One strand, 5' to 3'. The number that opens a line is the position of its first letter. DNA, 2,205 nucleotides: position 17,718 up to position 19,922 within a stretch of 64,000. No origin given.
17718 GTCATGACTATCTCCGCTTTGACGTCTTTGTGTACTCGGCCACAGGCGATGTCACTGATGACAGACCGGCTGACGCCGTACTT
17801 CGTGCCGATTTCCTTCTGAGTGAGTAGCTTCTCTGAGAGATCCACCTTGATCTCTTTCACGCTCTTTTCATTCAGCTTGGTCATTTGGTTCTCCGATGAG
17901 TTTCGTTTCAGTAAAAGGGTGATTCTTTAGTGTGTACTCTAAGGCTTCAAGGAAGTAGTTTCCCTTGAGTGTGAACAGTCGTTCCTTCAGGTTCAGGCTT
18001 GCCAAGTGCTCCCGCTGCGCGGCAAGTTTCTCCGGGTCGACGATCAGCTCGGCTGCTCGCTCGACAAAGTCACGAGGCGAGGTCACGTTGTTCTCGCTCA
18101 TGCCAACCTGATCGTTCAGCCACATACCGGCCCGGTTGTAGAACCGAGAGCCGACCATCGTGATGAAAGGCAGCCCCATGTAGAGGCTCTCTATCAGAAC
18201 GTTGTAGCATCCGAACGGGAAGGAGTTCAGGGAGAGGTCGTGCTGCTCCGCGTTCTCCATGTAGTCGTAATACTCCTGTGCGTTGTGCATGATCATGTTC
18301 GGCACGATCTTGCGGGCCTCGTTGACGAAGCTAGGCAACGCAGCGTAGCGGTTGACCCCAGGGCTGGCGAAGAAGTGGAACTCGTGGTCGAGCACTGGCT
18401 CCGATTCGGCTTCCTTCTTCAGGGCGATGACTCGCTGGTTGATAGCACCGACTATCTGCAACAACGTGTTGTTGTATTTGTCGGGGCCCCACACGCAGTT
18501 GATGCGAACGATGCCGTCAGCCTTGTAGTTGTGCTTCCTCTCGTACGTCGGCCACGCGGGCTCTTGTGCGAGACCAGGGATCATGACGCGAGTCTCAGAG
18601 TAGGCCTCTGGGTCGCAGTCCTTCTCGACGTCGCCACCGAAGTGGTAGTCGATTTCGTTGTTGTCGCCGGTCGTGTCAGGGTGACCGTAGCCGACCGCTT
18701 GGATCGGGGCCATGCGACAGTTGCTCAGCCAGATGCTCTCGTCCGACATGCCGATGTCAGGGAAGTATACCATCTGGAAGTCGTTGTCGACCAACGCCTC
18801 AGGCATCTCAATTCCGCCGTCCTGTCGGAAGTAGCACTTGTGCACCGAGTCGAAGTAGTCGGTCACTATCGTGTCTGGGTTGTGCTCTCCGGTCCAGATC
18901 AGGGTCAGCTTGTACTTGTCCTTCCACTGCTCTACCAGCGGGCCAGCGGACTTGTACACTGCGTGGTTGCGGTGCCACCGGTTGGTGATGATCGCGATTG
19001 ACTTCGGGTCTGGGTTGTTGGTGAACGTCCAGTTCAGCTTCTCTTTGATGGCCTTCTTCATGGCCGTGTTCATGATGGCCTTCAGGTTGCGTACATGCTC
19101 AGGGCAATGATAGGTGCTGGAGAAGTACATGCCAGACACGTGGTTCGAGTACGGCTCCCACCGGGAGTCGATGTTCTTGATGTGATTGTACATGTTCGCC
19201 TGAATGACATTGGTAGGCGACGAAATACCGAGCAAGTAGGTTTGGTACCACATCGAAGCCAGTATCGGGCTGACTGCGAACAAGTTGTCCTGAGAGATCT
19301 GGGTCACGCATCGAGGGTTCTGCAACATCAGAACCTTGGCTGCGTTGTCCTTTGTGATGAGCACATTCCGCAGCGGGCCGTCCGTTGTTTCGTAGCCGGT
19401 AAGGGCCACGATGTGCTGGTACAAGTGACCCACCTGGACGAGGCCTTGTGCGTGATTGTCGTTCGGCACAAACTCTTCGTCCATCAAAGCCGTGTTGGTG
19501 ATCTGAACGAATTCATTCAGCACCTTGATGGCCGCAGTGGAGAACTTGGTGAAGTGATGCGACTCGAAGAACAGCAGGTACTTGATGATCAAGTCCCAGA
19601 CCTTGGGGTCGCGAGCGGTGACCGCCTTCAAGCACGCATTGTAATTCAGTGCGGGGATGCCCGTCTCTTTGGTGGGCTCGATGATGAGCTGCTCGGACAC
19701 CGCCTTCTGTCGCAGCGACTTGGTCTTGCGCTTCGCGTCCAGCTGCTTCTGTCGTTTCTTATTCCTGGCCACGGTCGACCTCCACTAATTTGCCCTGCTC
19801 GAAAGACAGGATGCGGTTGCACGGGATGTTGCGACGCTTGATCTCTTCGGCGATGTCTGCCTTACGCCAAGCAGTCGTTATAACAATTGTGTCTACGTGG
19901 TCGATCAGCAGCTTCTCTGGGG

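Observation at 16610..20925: GT41-family (OGT/HMW1C-like) glycosyltransferase plus sugar-type C-methyltransferase operon next to virion proteins saturated with N-X-S/T sequons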

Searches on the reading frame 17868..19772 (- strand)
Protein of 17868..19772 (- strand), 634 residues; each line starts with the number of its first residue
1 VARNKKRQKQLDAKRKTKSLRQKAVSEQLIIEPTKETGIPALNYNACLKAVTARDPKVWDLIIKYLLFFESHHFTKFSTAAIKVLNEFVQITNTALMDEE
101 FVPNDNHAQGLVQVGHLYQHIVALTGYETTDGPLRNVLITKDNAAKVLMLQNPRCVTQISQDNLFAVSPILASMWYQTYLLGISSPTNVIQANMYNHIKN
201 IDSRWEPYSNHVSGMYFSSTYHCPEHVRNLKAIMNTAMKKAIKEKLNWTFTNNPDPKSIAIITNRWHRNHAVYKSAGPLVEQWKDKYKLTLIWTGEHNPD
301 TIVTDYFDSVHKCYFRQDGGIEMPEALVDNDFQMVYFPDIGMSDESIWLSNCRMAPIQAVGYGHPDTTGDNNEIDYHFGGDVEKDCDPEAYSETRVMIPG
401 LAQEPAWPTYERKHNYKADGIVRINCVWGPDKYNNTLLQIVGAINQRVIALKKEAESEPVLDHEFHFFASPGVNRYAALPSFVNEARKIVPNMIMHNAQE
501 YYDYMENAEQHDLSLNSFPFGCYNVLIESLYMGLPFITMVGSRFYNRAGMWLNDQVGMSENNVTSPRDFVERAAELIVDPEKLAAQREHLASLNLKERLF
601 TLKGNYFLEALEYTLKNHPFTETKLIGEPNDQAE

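Call 3: search_protein_families(library=pfam, proteins=[window:17868-19772:-], max_evalue=0.1)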
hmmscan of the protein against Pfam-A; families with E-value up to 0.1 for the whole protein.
window:17868-19772:- (634 aa): 0 families

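Call 4: search_protein_families(library=phrogs, proteins=[window:17868-19772:-], max_evalue=0.01)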
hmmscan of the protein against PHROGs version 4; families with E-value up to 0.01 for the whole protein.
window:17868-19772:- (634 aa): 0 families

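Call 5: search_solved_structures(query=window:17868-19772:-, max_evalue=10, show_alignments=3)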
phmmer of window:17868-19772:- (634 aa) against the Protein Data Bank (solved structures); distinct sequences matched with E-value up to 10: 10.
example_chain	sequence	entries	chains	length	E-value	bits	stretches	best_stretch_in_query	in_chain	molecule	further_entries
8p0q_A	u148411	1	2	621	1.8e-20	76.3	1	211-600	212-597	Adhesin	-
8p0o_A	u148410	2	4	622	1.8e-20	76.3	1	211-600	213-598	Adhesin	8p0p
8j30_A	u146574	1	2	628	2.1e-20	76.1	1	199-616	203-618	UDP-glucose:protein N-beta-glucosyltransferase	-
3q3e_A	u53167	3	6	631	3.4e-20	75.4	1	147-616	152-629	HMW1C-like glycosyltransferase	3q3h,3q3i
7y4i_A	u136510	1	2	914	5.4e-09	38.4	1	502-593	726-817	Probable UDP-N-acetylglucosamine--peptide N-acetylglucosaminyltransferase SPINDLY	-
8dtf_A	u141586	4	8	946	5.9e-09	38.3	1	502-593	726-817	Probable UDP-N-acetylglucosamine--peptide N-acetylglucosaminyltransferase SPINDLY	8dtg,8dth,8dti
2vsn_A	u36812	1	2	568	1.1e-06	30.8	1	493-600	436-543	XCOGT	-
2jlb_A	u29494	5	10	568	1.1e-06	30.8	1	493-600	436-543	XCC0866 | XCOGT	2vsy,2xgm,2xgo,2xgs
5djs_A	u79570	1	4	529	0.0023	19.8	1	507-591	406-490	Tetratricopeptide TPR_2 repeat protein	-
6vg7_A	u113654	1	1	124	0.54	12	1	388-434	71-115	De novo designed protein RO2_25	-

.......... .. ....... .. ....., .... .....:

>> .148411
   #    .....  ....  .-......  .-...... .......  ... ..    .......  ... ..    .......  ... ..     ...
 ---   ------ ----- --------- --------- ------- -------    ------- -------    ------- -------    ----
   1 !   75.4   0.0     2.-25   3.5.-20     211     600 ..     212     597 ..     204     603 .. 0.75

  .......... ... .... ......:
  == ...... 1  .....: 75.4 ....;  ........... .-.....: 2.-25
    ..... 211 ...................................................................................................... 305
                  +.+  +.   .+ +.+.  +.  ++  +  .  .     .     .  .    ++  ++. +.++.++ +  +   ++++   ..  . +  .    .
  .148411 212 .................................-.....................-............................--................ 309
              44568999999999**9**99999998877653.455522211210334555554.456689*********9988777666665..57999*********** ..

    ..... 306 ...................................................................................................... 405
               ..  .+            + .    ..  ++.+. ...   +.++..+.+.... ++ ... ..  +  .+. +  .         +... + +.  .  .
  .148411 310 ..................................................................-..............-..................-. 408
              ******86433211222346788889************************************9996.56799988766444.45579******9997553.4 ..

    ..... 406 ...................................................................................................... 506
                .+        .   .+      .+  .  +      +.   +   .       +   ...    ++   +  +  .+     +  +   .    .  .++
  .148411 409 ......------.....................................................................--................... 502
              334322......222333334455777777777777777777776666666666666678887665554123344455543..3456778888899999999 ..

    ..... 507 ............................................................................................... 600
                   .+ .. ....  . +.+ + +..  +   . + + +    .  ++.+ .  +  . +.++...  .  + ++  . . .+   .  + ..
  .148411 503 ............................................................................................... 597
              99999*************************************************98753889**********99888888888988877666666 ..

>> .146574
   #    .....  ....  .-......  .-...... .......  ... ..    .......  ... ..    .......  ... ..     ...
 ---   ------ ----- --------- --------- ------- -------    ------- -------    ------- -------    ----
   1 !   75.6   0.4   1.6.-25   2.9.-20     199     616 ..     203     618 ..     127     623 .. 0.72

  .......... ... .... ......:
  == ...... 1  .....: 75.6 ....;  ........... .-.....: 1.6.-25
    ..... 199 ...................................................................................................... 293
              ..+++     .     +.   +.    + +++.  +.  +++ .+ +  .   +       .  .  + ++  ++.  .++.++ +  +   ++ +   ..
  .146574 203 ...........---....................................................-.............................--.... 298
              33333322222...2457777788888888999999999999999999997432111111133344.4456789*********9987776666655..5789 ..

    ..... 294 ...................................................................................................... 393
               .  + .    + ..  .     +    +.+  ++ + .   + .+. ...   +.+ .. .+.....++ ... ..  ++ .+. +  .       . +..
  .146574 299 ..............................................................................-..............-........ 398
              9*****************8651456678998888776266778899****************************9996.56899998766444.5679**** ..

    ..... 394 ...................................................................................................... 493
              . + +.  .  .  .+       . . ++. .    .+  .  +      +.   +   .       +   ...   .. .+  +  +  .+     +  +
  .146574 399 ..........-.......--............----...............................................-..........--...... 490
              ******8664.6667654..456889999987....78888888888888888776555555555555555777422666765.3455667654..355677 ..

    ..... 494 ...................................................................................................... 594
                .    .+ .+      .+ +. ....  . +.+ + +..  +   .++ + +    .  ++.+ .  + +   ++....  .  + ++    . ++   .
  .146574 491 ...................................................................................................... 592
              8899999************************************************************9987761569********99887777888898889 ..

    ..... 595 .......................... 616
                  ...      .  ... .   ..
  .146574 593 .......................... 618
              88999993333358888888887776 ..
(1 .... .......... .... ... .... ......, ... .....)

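Call 12: find_homologous_proteins(query=window:17868-19772:-, max_evalue=0.001)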
Query window:17868-19772:- (634 aa): 224 proteins with E <= 0.001 among 3789 candidates; the best 120 are listed.
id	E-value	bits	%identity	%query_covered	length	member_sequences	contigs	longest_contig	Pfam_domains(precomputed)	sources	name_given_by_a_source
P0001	0.0e+0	1490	100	100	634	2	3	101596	-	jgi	-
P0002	1.1e-287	974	64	99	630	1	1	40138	-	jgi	jgi:hypothetical protein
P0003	2.1e-268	910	60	99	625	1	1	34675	-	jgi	jgi:predicted O-linked N-acetylglucosamine transferase (SPINDLY family)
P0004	1.1e-263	895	61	96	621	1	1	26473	-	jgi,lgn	jgi:hypothetical protein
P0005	4.0e-259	880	58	99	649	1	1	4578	-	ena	-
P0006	5.5e-257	873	60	99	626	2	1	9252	-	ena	-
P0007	3.0e-256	870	60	98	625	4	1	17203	-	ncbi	ncbi:MAG: tetratricopeptide repeat protein [Planctomycetota bacterium]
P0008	2.0e-255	867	59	98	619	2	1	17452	-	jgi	jgi:hypothetical protein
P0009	5.1e-250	850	59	99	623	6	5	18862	-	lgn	-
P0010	6.4e-250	849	59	95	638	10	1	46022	-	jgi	jgi:hypothetical protein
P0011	1.3e-249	848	58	98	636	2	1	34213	-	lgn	-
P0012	3.7e-249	847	59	98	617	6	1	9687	-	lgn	-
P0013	4.3e-249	846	58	100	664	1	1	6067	-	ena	-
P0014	1.5e-247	841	58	98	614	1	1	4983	PF13844.13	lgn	-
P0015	3.8e-247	840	58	94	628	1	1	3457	-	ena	-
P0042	1.6e-238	812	56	98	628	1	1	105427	-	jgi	jgi:hypothetical protein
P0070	4.5e-227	774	55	99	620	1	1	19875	PF13844.13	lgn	-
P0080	2.9e-192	659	49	98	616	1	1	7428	PF13844.13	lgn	-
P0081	1.5e-190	653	50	93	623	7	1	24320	PF13844.13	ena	-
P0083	4.0e-190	652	48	93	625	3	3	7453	PF13844.13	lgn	-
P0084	3.7e-189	648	47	97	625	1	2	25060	PF13844.13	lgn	-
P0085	3.8e-188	645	47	94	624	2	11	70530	PF13844.13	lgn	-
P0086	1.8e-187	643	48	97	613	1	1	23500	PF13844.13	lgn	-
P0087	1.9e-186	640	47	99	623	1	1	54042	PF13844.13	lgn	-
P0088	3.6e-186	639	47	98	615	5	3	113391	PF13844.13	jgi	jgi:hypothetical protein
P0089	2.3e-185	636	48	96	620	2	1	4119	PF13844.13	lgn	-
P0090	4.9e-185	635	48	93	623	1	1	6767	PF13844.13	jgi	jgi:hypothetical protein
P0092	1.9e-182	626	47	97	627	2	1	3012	PF13844.13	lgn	-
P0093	4.8e-182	625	46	99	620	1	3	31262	PF13844.13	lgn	-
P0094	3.0e-179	616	46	97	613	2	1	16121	PF13844.13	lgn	-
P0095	1.2e-178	614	47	95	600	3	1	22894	PF13844.13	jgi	jgi:hypothetical protein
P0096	7.1e-178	611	47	99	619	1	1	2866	PF13844.13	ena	-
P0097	2.5e-177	609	48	93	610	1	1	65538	PF13844.13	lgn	-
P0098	5.7e-176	605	47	99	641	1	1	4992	PF13844.13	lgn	-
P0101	1.6e-175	603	47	97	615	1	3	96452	PF13844.13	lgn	-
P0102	3.6e-172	592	46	99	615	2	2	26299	PF13844.13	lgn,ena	-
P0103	6.8e-172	591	47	89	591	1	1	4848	PF13844.13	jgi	-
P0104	9.0e-172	591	45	94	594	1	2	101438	PF13844.13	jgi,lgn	jgi:hypothetical protein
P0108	1.2e-168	581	45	98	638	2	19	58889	PF13844.13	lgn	-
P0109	1.9e-168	580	45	99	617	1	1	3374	PF13844.13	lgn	-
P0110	1.4e-166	574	46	90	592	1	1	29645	PF13844.13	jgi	-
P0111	3.3e-166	573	45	100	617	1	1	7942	PF13844.13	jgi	jgi:hypothetical protein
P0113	5.9e-165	569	45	98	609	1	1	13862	PF13844.13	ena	-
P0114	1.1e-163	564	45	90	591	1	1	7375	PF13844.13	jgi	-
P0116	2.7e-160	553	45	94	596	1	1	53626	PF13844.13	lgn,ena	-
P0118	1.1e-158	548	43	95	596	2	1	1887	PF13844.13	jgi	jgi:hypothetical protein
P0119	2.0e-158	547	42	99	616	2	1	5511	PF13844.13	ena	-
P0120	2.2e-158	547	43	98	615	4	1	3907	PF13844.13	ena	-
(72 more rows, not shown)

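Call 13: find_encoding_contigs(protein=P0042, flank=10000, max_places=2)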
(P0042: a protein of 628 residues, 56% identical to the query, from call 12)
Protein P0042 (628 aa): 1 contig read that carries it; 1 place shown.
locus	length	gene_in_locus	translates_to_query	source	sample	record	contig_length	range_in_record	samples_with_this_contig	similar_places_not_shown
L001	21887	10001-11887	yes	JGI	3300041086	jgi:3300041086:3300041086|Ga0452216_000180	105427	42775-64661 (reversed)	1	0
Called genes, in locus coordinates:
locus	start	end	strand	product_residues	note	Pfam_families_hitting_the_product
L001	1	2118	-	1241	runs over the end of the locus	PF19263:DUF5906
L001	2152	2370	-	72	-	-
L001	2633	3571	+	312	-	PF02195:ParB_N, PF17762:HTH_ParB (weak)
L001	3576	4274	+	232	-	-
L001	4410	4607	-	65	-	-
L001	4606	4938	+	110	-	-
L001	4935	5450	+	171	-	-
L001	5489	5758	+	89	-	-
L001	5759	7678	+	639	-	PF00271:Helicase_C (weak)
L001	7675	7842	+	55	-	-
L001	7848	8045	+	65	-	-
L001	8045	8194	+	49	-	-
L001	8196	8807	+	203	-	PF25680:Mom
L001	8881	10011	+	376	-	PF13489:Methyltransf_23, PF08484:Methyltransf_14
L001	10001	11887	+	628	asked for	-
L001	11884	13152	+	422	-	-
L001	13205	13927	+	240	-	-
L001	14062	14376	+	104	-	-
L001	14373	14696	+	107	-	-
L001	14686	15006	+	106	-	-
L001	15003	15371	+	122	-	-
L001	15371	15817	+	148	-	-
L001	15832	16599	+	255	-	PF13899:Thioredoxin_7 (weak)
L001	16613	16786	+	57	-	-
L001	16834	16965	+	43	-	-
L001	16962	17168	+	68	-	-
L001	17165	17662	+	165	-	PF07463:NUMOD4, PF13392:HNH_3 (weak)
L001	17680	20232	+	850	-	PF00476:DNA_pol_A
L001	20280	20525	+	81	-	-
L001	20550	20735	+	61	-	-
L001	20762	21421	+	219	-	-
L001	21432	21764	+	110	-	-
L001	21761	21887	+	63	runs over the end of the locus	-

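Call 14: find_encoding_contigs(protein=P0088, flank=10000, max_places=2)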
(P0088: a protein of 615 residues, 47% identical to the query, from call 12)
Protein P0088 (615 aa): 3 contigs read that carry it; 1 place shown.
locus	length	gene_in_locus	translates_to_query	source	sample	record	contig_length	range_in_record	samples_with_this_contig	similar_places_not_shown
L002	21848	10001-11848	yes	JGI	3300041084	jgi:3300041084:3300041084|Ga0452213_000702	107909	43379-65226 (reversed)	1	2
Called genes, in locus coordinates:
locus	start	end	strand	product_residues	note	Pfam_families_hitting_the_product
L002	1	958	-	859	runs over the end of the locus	PF19263:DUF5906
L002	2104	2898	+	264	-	PF17762:HTH_ParB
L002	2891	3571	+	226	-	-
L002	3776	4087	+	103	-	-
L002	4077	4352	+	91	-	-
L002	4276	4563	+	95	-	-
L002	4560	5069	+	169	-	-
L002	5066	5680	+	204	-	PF14386:DUF4417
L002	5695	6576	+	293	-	-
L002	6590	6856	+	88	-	-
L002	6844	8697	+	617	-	-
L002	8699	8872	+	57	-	-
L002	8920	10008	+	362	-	PF13489:Methyltransf_23, PF08242:Methyltransf_12 (weak)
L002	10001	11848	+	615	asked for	PF13844:Glyco_transf_41 (faint)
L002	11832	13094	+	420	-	-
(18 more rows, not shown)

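Call 15: find_encoding_contigs(protein=P0104, flank=10000, max_places=2)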
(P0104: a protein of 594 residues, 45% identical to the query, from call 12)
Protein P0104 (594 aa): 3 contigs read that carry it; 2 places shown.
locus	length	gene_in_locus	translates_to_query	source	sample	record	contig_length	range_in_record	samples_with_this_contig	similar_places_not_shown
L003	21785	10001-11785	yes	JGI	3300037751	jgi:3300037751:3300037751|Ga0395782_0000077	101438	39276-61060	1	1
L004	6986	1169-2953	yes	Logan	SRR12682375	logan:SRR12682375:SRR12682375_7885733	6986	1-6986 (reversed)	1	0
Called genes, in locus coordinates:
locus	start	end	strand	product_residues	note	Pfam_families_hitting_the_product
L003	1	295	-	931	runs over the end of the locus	PF19263:DUF5906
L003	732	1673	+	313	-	PF02195:ParB_N, PF17762:HTH_ParB (weak)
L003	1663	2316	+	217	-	-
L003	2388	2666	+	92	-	-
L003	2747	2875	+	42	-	-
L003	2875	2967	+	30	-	-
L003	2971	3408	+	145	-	-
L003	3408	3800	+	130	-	PF09152:DUF1937, PF14359:DUF4406 (weak)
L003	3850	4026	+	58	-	-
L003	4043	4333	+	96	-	-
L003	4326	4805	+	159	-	-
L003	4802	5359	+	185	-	PF02945:Endonuclease_7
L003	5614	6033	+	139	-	PF02511:Thy1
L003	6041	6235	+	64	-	-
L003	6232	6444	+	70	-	-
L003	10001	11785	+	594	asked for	PF13844:Glyco_transf_41 (faint)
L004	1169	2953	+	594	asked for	PF13844:Glyco_transf_41 (faint)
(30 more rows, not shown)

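Call 16: find_encoding_contigs(protein=P0001, flank=10000, max_places=3)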
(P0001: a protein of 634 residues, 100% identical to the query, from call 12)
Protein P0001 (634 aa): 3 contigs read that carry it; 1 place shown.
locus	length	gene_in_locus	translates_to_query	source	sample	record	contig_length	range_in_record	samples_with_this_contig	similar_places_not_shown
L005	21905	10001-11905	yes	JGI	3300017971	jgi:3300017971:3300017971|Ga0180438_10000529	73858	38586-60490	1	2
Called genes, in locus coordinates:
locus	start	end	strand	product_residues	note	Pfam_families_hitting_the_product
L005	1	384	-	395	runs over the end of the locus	PF18909:dGTP_diPhyd_N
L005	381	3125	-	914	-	PF19263:DUF5906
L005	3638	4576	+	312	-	PF02195:ParB_N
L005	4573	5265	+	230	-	-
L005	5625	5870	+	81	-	-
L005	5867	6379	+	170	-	-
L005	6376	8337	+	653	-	PF00176:SNF2-rel_dom (faint), PF00271:Helicase_C (weak)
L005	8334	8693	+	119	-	-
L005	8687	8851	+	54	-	-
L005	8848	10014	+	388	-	PF13489:Methyltransf_23, PF08484:Methyltransf_14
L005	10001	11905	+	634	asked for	-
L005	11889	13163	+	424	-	-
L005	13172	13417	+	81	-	-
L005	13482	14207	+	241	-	-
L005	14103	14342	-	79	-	-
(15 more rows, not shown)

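Call 19: search_protein_families(library=ncbifam, proteins=[window:17868-19772:-], max_evalue=0.01)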
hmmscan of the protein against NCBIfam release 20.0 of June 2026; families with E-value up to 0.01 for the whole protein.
window:17868-19772:- (634 aa): 1 family
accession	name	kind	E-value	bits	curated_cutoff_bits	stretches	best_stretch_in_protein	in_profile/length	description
NF049992.1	NGTferase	equivalog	7.9e-24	84.2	1000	1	208-603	206-597/614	UDP-glucose:protein N-beta-glucosyltransferase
